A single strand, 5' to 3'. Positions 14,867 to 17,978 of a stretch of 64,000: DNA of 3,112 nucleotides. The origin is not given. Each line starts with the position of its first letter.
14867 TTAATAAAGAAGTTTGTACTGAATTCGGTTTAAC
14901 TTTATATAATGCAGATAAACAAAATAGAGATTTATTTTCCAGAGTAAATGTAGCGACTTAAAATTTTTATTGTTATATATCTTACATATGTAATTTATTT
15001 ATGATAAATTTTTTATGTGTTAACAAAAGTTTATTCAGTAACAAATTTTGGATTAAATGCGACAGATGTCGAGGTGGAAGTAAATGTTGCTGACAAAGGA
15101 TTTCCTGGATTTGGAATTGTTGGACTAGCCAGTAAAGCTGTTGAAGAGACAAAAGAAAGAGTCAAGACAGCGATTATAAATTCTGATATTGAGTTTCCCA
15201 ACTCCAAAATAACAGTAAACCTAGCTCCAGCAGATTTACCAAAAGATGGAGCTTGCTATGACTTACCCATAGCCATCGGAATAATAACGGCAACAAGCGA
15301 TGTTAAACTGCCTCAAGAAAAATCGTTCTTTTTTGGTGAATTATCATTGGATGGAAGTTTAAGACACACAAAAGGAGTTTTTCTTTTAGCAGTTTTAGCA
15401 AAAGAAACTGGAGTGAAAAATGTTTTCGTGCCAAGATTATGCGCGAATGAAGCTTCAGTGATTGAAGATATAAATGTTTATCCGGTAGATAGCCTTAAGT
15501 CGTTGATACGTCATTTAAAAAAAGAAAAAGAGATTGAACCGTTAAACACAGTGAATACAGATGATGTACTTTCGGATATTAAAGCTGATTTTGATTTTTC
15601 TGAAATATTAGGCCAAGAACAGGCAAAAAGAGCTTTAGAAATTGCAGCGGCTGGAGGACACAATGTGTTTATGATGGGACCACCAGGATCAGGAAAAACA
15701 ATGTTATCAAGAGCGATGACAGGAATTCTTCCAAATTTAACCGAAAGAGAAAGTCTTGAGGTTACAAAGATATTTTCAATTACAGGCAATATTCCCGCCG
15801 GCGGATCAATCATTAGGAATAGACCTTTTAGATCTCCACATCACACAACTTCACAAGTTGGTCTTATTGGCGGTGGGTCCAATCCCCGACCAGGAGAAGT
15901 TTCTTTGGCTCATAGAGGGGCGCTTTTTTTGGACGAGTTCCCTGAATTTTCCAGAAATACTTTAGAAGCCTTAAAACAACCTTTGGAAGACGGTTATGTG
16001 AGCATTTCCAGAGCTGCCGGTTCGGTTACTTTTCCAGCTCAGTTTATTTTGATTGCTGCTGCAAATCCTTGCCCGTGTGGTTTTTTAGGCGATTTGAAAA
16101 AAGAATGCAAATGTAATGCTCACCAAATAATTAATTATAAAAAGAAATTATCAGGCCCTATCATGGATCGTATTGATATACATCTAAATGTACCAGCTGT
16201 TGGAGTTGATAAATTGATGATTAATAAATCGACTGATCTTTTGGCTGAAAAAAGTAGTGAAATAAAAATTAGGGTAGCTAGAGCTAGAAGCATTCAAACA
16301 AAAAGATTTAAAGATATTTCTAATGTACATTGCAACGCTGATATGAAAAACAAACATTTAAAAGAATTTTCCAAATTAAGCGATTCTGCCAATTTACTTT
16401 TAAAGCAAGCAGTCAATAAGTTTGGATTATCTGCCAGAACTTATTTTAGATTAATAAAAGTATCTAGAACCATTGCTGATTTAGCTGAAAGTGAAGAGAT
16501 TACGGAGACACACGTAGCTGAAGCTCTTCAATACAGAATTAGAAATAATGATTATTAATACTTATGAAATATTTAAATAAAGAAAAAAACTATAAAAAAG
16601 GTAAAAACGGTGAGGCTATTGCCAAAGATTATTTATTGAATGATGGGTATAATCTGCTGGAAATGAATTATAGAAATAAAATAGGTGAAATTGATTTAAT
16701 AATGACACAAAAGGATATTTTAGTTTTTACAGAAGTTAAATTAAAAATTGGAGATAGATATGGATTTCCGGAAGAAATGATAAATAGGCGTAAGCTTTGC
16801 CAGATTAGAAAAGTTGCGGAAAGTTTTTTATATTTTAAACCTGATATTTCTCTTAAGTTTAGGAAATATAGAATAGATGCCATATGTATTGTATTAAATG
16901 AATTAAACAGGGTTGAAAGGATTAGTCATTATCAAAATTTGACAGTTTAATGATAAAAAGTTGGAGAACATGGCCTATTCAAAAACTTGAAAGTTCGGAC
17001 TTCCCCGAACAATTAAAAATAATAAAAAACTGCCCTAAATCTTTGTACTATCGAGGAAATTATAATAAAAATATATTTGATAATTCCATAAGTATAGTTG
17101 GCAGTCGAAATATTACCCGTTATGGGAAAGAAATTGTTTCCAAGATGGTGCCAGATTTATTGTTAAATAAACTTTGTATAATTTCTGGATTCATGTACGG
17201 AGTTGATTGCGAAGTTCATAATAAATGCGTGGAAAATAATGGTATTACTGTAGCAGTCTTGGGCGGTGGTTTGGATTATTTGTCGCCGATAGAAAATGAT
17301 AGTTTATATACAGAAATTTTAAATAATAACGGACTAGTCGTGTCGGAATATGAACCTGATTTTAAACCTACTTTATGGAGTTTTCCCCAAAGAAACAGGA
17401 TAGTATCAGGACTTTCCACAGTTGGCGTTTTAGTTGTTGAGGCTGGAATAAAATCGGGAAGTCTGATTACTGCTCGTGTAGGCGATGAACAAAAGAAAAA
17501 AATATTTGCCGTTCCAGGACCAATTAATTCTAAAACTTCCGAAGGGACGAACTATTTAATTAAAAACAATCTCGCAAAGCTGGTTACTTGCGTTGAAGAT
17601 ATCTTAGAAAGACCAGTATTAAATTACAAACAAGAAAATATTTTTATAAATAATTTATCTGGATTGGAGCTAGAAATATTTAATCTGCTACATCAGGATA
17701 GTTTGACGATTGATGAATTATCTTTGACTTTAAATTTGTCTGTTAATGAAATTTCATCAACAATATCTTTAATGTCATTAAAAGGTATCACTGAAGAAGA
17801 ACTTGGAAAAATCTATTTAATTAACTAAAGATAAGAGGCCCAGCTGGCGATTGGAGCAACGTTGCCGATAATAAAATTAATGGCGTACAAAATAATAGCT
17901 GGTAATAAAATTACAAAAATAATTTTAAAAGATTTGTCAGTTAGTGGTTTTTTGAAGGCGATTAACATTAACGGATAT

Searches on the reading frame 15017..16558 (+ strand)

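Call 36: search_protein_families(library=pfam, proteins=[window:15017-16558:+], max_evalue=0.01)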
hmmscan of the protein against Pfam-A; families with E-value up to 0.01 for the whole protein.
window:15017-16558:+ (513 aa): 11 families
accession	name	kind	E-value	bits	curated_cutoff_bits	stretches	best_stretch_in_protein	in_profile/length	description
PF01078.27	Mg_chelatase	-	1.4e-91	305.9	20.3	1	193-397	1-204/207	Magnesium chelatase, subunit ChlI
PF13541.12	ChlI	-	2.7e-41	140.7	27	1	20-140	1-119/121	Subunit ChlI of Mg-chelatase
PF13335.12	Mg_chelatase_C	-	6.1e-30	104.1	26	1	411-507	2-94/94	Magnesium chelatase, subunit ChlI C-terminal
PF07728.20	AAA_5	-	3.7e-09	37.2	22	1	301-353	68-125/139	AAA domain (dynein-related subfamily)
PF00493.29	MCM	-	5.3e-09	36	23.3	1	292-388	114-200/224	MCM P-loop domain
PF00158.32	Sigma54_activat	-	9.7e-06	25.8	20.2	0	285-350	79-142/168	Sigma-54 interaction domain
PF05362.19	Lon_C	-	3.4e-05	23.9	21.1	1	45-164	77-199/205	Lon protease (S16) C-terminal proteolytic domain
PF14532.12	Sigma54_activ_2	-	0.0013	19.4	25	0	204-234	11-41/138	Sigma-54 interaction domain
PF05496.18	RuvB_N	-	0.0017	18.6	27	0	194-234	6-53/159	Holliday junction DNA helicase RuvB P-loop domain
PF20030.5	bpMoxR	-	0.0067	16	27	0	196-237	13-54/205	MoxR domain in the MoxR-vWA-beta-propeller ternary systems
PF00005.33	ABC_tran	-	0.0088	17.1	25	0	213-240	10-37/137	ABC transporter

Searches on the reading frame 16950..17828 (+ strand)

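Call 36: search_protein_families(library=pfam, proteins=[window:16950-17828:+], max_evalue=0.01)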
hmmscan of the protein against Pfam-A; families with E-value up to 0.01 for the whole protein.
window:16950-17828:+ (292 aa): 2 families
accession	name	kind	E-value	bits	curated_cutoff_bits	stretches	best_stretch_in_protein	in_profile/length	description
PF02481.21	DNA_processg_A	-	1.1e-65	221.2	29.6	1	13-213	12-211/212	DNA recombination-mediator protein A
PF17782.7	DprA_WH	-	0.00049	20.5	22.9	1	235-280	9-54/61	DprA winged helix domain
